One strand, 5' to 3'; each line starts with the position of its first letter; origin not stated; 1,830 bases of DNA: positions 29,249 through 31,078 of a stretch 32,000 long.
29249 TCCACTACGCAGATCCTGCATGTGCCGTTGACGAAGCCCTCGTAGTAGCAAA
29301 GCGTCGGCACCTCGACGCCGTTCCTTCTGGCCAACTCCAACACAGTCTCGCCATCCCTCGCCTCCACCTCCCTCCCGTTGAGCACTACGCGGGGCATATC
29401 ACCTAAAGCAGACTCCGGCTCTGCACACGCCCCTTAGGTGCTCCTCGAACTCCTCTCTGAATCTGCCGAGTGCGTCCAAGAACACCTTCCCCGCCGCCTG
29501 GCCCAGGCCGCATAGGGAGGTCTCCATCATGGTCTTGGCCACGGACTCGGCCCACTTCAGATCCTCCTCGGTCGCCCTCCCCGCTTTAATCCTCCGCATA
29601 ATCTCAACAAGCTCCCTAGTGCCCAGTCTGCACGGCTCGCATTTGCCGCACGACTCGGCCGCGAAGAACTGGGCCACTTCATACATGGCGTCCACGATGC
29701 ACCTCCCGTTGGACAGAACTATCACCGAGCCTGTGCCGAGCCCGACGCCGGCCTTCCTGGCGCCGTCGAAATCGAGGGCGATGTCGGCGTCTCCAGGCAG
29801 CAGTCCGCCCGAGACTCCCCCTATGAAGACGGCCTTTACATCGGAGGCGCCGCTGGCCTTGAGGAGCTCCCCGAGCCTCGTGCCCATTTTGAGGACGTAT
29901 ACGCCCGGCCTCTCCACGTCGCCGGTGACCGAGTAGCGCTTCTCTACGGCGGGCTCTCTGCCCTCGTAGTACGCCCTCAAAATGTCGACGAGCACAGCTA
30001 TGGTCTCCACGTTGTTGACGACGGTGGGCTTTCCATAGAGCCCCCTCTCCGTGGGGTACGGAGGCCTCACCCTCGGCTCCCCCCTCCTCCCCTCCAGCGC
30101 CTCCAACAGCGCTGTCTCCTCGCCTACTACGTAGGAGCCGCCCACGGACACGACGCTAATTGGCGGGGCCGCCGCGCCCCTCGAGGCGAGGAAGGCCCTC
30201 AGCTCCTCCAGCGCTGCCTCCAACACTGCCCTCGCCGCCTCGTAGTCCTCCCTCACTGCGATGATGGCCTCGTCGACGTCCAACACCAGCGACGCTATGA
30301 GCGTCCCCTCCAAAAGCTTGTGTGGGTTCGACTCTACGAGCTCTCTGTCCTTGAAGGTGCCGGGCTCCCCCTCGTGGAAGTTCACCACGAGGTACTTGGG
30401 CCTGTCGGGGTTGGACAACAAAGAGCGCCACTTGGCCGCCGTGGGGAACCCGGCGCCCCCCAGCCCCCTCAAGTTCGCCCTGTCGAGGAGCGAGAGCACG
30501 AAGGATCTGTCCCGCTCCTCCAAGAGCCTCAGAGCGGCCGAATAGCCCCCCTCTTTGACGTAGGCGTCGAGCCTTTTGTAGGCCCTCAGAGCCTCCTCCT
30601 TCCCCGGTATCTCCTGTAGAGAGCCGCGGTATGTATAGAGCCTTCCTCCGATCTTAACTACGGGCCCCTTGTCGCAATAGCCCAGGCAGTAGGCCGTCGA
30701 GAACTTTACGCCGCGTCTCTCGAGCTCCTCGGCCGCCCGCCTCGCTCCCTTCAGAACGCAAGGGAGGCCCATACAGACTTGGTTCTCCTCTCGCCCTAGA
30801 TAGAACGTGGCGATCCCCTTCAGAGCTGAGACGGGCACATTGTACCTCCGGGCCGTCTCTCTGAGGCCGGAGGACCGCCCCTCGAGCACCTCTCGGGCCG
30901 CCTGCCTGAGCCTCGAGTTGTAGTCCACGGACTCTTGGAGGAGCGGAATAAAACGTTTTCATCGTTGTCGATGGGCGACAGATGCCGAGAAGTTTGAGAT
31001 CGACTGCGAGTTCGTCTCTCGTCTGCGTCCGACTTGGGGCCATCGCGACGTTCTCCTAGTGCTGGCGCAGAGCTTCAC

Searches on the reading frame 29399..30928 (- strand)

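Call 115: search_protein_families(library=pfam, proteins=[window:29399-30928:-], max_evalue=0.001)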
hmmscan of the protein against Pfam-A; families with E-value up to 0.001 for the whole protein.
window:29399-30928:- (509 aa): 4 families
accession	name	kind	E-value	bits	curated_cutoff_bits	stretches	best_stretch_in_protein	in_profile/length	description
PF01512.22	Complex1_51K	-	4.1e-39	134.3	31.2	1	150-312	3-147/150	Nuo51 FMN-binding domain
PF10589.14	NADH_4Fe-4S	-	4e-29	100.8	23.5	1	413-497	1-85/85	NADH-ubiquinone oxidoreductase-F iron-sulfur binding region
PF01257.25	2Fe-2S_thioredx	-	1.8e-08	34.8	24.8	1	21-99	33-130/145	Thioredoxin-like [2Fe-2S] ferredoxin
PF10531.15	SLBB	-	2.3e-06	27.8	27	1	333-360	3-30/55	SLBB domain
